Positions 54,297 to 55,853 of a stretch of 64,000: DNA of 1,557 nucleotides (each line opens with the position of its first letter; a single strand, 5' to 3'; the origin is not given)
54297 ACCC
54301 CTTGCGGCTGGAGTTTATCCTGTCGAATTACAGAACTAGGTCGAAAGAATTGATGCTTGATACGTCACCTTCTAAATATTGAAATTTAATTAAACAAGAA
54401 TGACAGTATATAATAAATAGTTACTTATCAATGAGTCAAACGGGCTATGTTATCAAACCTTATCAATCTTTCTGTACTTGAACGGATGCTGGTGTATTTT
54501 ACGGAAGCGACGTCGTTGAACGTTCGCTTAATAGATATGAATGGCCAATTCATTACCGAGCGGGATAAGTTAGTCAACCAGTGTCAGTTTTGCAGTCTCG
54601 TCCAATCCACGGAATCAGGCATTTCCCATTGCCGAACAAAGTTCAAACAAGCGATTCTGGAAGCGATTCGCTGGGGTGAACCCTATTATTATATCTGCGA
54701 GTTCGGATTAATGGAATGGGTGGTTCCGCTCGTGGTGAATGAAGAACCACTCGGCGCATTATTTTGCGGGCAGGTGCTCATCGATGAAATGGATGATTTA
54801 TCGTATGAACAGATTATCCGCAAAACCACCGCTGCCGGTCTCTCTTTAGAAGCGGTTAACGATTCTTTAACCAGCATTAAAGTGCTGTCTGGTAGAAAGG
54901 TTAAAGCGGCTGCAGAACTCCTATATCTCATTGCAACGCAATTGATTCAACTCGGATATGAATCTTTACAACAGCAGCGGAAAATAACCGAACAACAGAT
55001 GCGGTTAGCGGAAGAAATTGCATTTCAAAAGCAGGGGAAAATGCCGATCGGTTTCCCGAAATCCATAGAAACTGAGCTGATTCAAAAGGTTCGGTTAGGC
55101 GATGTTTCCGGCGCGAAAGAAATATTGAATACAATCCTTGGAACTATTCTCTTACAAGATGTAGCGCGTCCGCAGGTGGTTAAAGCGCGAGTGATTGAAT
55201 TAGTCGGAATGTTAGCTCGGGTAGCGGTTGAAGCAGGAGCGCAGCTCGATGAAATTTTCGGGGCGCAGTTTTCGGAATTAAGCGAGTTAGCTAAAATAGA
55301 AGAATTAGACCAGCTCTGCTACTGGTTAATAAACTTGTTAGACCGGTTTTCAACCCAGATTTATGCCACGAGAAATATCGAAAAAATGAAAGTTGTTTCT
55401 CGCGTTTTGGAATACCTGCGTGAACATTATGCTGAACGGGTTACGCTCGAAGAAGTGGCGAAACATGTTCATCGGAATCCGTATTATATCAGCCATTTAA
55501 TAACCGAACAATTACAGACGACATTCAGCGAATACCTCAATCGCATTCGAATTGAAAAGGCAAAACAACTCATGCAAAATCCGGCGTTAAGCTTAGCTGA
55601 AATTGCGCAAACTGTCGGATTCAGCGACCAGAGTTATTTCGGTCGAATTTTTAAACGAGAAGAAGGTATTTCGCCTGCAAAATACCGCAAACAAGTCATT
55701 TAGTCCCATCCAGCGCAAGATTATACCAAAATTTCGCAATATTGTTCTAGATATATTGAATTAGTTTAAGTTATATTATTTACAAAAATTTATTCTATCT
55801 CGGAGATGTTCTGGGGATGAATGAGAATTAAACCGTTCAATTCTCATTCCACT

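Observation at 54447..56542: PocR-AraC regulator next to a corrinoid-protein gene with alien, G-ending codon usage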

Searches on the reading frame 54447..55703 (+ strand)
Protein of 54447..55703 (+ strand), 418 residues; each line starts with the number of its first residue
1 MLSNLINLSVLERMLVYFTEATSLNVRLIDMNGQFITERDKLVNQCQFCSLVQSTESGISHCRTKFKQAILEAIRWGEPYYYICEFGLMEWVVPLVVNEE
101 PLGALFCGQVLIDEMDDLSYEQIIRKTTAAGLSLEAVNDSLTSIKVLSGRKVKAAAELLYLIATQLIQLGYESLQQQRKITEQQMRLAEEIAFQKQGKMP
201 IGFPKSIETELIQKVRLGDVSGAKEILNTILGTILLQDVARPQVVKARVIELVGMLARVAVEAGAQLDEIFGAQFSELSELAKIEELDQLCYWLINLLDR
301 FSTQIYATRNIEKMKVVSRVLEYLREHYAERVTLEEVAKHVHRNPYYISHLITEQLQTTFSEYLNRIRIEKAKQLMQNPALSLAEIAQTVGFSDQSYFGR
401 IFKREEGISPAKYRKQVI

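Call 6: search_protein_families(library=pfam, proteins=[window:54447-55703:+])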
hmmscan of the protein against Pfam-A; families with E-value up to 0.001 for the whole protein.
window:54447-55703:+ (418 aa): 3 families
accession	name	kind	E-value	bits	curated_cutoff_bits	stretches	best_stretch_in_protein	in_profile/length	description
PF10114.15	PocR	-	2.6e-38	131.8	23.9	1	5-171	2-162/162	Sensory domain found in PocR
PF12833.13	HTH_18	-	7.7e-23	81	33.6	1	338-416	2-80/80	Helix-turn-helix domain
PF00165.29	HTH_AraC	-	7.5e-17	61.5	26.6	2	381-415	9-42/42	Bacterial regulatory helix-turn-helix proteins, AraC family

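Call 58: search_protein_families(library=ncbifam, proteins=[window:54447-55703:+])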
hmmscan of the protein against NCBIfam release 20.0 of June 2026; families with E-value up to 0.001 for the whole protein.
window:54447-55703:+ (418 aa): 30 families (the best 25 are shown)
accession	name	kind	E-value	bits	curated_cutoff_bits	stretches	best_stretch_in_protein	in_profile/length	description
NF047788.1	TransRegPocR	equivalog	5.9e-48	163.6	500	2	314-416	188-290/296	transcriptional regulator PocR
NF007860.0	PRK10572.1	equivalog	4.8e-25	88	208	1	266-416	135-284/292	arabinose operon transcriptional regulator AraC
NF047455.1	TF_Staph_AryK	equivalog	1.7e-22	79.5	850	1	287-416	131-258/759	transcriptional regulator AryK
TIGR04094.1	adjacent_YSIRK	equivalog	8.9e-20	71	200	1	112-414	80-383/383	YSIRK-targeted surface antigen transcriptional regulator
NF007693.0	PRK10371.1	equivalog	1.2e-18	67.4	253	1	293-415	176-298/309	transcriptional regulator MelR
NF010028.0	PRK13503.1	equivalog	3e-16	59.6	288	1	278-416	134-272/278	HTH-type transcriptional activator RhaS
NF049932.1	TranspRegBtr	equivalog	3.1e-16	59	900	1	275-415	132-264/531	bacillibactin transport transcriptional regulator Btr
NF049968.1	QhpR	equivalog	6.4e-15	55.1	250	1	311-414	181-284/284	AraC-like transcriptional regulator QhpR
NF006902.0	PRK09393.1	equivalog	1.4e-13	50.8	425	1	312-417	217-322/327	transcriptional regulator FtrA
NF033869.1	viru_reg_Rsp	equivalog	1.3e-12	47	400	1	312-417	144-249/701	AraC family transcriptional regulator Rsp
NF010026.0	PRK13501.1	equivalog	1.7e-11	43.9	363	1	344-418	205-279/290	HTH-type transcriptional activator RhaR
NF052371.1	TransRegGbdRPseu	equivalog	3.6e-11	42.7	480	1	319-416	229-326/365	choline metabolism transcriptional regulator GbdR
NF010025.2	PRK13500.1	equivalog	5e-11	42.7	525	1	293-416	154-277/282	HTH-type transcriptional activator RhaR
NF040475.1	chlor_reg_RclR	equivalog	7.1e-11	41.9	400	1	319-417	181-279/284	reactive chlorine-specific transcriptional regulator RclR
NF007243.0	PRK09685.1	equivalog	5e-10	39.3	199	1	357-417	240-302/303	transcriptional regulator FeaR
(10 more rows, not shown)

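Call 73: list_cluster_members(proteins=[P0001, window:54447-55703:+, window:56657-57571:-])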
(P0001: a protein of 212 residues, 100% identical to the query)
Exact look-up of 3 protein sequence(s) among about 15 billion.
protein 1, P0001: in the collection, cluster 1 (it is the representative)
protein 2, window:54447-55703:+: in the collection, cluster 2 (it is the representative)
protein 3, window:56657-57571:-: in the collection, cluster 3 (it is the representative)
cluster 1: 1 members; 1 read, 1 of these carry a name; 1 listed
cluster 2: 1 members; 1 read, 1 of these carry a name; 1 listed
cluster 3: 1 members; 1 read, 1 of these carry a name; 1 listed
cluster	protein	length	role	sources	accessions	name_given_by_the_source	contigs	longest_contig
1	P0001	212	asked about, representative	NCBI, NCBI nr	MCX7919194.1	MAG: corrinoid protein [bacterium] | corrinoid protein [bacterium]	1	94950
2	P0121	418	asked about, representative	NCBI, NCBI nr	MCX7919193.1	MAG: PocR ligand-binding domain-containing protein [bacterium] | PocR ligand-binding domain-containing protein [bacterium]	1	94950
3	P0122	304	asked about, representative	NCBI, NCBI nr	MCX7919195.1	MAG: phosphoribosylaminoimidazolesuccinocarboxamide synthase [bacterium] | phosphoribosylaminoimidazolesuccinocarboxamide synthase [bacterium]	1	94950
